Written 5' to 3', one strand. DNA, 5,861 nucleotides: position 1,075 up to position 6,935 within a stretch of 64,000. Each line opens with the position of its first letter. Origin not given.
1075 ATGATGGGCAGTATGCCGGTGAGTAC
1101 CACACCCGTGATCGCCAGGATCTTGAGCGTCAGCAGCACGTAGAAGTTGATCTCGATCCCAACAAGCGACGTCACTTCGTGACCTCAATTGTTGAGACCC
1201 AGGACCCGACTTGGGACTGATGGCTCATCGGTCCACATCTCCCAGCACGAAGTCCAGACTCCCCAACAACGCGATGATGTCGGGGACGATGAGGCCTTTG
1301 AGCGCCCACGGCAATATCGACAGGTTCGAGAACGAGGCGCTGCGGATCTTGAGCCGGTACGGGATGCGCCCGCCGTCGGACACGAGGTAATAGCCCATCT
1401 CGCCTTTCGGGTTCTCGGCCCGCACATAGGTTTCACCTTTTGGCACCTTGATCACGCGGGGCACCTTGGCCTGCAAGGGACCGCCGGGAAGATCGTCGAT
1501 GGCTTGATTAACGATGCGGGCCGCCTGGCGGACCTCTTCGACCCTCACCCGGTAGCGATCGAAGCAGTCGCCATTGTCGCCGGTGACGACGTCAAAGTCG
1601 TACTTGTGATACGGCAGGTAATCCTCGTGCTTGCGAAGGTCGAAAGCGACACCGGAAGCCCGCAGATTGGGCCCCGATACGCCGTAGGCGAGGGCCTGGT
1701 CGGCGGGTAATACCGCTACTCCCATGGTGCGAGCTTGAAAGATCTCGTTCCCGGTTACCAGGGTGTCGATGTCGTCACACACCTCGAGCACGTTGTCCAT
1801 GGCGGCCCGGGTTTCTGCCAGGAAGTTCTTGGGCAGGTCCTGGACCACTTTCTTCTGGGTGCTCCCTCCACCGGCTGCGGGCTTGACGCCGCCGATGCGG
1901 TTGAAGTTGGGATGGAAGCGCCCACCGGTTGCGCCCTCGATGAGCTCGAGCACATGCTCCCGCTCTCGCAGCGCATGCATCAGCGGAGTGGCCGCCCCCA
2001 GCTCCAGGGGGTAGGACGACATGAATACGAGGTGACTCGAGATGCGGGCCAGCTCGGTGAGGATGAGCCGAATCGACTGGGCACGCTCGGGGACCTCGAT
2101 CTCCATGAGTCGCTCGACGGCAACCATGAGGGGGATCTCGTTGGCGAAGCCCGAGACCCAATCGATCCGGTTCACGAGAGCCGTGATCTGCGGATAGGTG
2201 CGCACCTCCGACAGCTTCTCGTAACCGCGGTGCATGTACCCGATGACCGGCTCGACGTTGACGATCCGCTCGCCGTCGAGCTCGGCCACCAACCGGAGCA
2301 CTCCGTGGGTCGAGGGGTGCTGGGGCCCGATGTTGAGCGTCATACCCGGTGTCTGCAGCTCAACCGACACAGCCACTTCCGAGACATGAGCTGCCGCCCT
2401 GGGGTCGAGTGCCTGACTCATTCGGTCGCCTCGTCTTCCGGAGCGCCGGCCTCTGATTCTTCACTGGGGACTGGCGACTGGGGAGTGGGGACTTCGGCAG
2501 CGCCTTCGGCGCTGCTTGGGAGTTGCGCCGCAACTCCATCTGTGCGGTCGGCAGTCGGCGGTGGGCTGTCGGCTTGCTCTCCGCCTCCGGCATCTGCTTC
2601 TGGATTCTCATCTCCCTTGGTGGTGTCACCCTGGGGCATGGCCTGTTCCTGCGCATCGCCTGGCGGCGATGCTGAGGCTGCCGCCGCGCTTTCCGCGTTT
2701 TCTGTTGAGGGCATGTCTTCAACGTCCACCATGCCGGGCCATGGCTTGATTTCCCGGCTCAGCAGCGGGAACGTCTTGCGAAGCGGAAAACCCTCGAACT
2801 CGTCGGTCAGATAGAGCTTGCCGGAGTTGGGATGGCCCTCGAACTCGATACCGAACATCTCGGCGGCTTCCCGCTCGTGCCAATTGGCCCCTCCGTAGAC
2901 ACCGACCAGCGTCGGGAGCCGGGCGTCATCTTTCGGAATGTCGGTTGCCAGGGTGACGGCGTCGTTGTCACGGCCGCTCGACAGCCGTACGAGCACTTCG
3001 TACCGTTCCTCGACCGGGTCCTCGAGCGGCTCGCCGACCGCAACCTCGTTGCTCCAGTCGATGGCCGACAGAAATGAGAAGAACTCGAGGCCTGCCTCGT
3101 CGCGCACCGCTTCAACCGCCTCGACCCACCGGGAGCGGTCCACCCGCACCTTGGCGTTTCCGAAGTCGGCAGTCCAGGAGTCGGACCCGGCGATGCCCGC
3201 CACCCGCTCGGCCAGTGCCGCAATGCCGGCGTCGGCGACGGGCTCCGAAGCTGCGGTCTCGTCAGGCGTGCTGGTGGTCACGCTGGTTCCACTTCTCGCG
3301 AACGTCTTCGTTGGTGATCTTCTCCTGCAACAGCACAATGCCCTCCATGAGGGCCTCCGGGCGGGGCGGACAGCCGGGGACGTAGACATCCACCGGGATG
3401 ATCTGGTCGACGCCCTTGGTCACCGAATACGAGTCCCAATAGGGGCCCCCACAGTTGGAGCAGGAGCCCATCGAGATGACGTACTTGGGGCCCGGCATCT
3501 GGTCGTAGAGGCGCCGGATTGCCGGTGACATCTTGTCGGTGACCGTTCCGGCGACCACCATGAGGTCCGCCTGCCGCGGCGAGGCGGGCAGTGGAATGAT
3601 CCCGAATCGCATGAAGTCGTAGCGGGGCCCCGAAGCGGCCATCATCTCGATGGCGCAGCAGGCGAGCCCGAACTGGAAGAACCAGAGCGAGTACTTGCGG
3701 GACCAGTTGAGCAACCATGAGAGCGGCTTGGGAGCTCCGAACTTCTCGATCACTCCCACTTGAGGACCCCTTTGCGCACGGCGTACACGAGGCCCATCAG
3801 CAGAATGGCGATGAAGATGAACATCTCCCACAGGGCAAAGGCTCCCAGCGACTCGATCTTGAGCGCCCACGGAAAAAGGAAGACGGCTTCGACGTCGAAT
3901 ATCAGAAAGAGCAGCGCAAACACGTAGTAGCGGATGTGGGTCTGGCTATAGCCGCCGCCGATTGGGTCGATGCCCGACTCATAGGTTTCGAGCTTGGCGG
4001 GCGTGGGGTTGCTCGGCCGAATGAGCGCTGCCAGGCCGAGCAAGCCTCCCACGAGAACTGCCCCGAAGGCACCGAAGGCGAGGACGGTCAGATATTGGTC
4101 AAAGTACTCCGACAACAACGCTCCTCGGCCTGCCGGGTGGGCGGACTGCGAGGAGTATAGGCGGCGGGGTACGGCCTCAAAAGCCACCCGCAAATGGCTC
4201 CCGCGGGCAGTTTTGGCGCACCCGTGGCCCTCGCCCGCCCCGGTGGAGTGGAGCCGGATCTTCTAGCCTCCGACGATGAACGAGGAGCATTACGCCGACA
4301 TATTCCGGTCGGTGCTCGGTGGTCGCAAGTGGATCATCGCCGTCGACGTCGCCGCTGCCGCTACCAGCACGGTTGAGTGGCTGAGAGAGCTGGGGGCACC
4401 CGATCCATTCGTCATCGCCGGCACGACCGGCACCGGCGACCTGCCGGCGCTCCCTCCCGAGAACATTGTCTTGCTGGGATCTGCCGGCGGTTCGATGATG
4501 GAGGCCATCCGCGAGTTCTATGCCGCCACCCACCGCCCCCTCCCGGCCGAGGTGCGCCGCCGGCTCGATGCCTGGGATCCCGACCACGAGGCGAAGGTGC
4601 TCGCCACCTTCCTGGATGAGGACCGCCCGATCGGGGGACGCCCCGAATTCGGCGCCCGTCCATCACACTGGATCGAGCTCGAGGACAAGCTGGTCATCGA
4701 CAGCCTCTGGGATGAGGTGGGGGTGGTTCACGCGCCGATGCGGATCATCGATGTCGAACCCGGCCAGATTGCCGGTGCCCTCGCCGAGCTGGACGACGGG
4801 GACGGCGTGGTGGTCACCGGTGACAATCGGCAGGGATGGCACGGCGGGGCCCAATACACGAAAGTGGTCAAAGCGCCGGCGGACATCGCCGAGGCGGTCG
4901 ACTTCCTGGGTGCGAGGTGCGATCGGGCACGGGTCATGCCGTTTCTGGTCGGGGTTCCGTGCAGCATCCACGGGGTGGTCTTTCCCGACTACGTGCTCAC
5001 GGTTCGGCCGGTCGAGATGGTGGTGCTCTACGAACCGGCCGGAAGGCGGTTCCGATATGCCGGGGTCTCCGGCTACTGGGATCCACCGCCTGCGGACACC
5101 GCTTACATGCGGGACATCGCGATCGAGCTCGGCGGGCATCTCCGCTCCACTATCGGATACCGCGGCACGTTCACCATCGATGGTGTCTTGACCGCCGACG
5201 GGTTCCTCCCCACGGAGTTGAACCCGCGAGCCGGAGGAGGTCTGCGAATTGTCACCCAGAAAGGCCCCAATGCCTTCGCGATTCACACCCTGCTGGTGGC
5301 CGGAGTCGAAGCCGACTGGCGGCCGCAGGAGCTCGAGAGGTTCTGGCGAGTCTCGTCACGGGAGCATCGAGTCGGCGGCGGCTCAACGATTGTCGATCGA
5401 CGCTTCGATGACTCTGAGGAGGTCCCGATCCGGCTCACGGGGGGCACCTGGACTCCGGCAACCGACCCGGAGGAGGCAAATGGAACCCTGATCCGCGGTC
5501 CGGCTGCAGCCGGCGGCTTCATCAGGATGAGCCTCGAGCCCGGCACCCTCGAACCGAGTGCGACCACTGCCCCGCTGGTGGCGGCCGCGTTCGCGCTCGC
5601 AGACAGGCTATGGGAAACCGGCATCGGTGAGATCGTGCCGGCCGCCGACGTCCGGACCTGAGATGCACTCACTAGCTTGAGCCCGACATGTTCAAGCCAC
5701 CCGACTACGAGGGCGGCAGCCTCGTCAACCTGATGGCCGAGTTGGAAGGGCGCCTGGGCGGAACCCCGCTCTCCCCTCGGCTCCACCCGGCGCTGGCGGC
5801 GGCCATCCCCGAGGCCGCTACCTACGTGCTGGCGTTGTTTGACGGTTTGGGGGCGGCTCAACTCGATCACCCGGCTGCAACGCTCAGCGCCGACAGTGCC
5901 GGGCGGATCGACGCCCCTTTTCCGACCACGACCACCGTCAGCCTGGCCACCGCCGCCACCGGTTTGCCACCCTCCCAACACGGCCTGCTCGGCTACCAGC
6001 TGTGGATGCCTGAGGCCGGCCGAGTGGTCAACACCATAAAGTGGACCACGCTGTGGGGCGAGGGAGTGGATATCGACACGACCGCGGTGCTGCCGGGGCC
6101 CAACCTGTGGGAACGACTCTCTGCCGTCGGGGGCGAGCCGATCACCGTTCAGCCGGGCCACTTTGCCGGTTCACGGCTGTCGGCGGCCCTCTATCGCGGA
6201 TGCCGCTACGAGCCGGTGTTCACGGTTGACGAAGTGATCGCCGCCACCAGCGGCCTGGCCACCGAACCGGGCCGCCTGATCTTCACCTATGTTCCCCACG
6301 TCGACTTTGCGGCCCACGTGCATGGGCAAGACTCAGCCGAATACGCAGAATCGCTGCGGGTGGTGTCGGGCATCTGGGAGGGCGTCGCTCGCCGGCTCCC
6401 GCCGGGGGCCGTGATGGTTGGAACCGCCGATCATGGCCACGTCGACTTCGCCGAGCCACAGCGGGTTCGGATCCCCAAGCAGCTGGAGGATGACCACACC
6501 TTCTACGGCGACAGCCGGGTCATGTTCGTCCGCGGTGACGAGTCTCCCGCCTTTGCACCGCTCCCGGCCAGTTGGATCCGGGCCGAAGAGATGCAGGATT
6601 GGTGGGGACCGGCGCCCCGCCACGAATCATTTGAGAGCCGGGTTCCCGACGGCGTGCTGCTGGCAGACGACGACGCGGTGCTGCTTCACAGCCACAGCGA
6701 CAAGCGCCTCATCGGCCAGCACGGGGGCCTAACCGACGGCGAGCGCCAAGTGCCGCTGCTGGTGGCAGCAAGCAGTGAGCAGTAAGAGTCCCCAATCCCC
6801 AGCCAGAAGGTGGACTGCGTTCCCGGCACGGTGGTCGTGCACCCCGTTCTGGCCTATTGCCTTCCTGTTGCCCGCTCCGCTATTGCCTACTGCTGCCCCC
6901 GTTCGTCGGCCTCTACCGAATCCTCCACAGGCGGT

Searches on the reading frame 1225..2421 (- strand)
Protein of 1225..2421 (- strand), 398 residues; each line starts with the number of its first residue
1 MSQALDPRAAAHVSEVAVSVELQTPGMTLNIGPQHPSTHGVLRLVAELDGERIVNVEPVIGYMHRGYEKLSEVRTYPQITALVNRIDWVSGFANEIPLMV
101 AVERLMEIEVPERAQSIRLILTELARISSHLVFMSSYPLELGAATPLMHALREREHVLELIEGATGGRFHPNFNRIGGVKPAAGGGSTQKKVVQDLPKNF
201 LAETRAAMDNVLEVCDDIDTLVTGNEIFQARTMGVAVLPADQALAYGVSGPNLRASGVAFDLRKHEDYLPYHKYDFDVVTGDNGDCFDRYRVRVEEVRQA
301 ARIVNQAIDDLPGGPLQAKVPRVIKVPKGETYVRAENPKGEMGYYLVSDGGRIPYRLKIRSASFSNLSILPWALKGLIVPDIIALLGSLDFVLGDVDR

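Call 89: search_protein_families(library=pfam, proteins=[window:1225-2421:-], max_evalue=0.001)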
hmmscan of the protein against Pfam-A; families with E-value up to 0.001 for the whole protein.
window:1225-2421:- (398 aa): 1 family
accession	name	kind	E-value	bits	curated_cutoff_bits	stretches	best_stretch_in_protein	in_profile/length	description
PF00346.24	Complex1_49kDa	-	4.2e-84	282.2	24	2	141-323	2-171/271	Respiratory-chain NADH dehydrogenase, 49 Kd subunit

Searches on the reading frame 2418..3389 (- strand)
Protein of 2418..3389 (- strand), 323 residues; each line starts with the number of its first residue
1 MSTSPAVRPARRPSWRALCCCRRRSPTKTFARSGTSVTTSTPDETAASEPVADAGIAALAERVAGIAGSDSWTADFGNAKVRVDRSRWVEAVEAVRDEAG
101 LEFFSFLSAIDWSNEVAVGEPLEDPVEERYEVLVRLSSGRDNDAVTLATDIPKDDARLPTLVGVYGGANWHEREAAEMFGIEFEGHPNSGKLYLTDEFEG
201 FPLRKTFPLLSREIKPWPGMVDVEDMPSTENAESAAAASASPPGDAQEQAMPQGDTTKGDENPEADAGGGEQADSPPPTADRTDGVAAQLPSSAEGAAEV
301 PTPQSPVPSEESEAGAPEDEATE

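Call 89: search_protein_families(library=pfam, proteins=[window:2418-3389:-], max_evalue=0.001)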
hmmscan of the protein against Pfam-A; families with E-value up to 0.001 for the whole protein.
window:2418-3389:- (323 aa): 1 family
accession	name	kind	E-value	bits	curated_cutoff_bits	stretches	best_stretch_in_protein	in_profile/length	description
PF00329.25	Complex1_30kDa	-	4.5e-31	108.4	22.5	1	81-211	1-122/124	Respiratory-chain NADH dehydrogenase, 30 Kd subunit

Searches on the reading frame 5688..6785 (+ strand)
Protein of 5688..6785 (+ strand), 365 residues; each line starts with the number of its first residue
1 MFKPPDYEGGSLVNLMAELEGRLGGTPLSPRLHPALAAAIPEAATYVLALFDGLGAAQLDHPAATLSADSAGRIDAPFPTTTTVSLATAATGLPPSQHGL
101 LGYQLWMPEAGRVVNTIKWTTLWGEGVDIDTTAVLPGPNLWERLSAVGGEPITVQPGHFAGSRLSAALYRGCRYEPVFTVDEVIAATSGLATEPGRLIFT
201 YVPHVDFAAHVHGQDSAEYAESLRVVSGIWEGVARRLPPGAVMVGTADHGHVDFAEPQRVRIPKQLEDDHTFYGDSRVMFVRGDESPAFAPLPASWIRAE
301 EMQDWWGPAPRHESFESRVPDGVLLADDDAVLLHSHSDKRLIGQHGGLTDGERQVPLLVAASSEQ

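Call 20: search_protein_families(library=ncbifam, proteins=[window:5688-6785:+])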
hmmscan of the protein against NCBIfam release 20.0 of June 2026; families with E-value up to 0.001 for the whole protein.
window:5688-6785:+ (365 aa): 0 families

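Call 53: search_protein_families(library=pfam, proteins=[window:5688-6785:+], max_evalue=0.01)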
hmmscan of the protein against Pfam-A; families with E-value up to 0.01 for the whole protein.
window:5688-6785:+ (365 aa): 1 family
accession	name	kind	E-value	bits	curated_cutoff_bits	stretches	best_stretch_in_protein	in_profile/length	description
PF01663.27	Phosphodiest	-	1.1e-14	55.3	23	1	73-270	34-239/342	Type I phosphodiesterase / nucleotide pyrophosphatase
